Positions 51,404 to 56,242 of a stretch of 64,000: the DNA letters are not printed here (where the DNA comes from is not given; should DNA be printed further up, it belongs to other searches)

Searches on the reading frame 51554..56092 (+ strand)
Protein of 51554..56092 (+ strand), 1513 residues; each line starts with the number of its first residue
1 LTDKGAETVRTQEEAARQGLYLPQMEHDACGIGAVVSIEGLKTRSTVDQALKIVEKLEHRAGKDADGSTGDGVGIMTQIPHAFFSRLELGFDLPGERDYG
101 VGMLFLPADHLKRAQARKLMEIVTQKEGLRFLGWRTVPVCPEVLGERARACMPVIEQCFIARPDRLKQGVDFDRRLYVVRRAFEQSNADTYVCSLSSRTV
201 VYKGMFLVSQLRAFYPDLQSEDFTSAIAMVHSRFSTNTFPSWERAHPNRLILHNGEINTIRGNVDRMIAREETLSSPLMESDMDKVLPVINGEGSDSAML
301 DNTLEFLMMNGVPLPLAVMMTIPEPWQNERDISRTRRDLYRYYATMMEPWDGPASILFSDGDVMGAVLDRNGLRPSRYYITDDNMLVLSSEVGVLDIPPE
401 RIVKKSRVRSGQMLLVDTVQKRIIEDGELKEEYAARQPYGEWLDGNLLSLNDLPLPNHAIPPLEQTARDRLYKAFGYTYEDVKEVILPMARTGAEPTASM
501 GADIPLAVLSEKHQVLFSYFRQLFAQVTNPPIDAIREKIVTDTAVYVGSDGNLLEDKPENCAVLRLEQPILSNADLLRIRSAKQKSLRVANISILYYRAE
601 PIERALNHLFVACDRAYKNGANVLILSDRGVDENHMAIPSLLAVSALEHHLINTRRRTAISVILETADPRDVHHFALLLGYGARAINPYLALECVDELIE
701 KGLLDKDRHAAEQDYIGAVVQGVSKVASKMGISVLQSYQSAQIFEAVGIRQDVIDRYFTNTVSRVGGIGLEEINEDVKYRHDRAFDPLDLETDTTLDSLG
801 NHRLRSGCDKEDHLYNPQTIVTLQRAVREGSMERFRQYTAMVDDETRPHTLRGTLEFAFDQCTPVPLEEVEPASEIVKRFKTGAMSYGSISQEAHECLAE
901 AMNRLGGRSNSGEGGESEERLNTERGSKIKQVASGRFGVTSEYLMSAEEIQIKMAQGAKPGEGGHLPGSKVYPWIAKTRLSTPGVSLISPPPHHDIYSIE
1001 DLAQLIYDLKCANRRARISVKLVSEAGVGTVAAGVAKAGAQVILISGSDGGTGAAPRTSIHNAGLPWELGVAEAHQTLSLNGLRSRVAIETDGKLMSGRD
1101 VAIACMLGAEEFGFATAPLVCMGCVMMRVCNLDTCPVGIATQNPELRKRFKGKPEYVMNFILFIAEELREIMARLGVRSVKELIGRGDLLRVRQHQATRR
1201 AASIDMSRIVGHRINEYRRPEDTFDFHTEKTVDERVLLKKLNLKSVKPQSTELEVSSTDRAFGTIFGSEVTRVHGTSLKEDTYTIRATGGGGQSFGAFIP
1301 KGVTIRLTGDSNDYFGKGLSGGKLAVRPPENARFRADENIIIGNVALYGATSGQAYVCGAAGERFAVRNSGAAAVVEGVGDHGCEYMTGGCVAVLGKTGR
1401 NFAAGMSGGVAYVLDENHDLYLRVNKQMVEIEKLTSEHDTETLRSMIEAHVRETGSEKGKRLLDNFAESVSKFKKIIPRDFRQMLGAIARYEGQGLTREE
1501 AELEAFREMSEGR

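Call 53: search_protein_families(library=pfam, proteins=[window:51554-56092:+], max_evalue=0.00001)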
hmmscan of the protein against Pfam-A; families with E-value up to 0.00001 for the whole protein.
window:51554-56092:+ (1513 aa): 4 families
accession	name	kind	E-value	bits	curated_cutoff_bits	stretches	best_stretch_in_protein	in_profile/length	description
PF00310.26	GATase_2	-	3.5e-166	553.6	19.9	1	30-442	1-420/420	Glutamine amidotransferases class-II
PF01645.23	Glu_synthase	-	9.5e-152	505.9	20.4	1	814-1177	2-368/369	Conserved region in glutamate synthase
PF04898.20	Glu_syn_central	-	4e-112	374.6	22.8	1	472-749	3-276/277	Glutamate synthase central domain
PF01493.24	GXGXG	-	1e-78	263.7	32.5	1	1254-1440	2-189/190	GXGXG motif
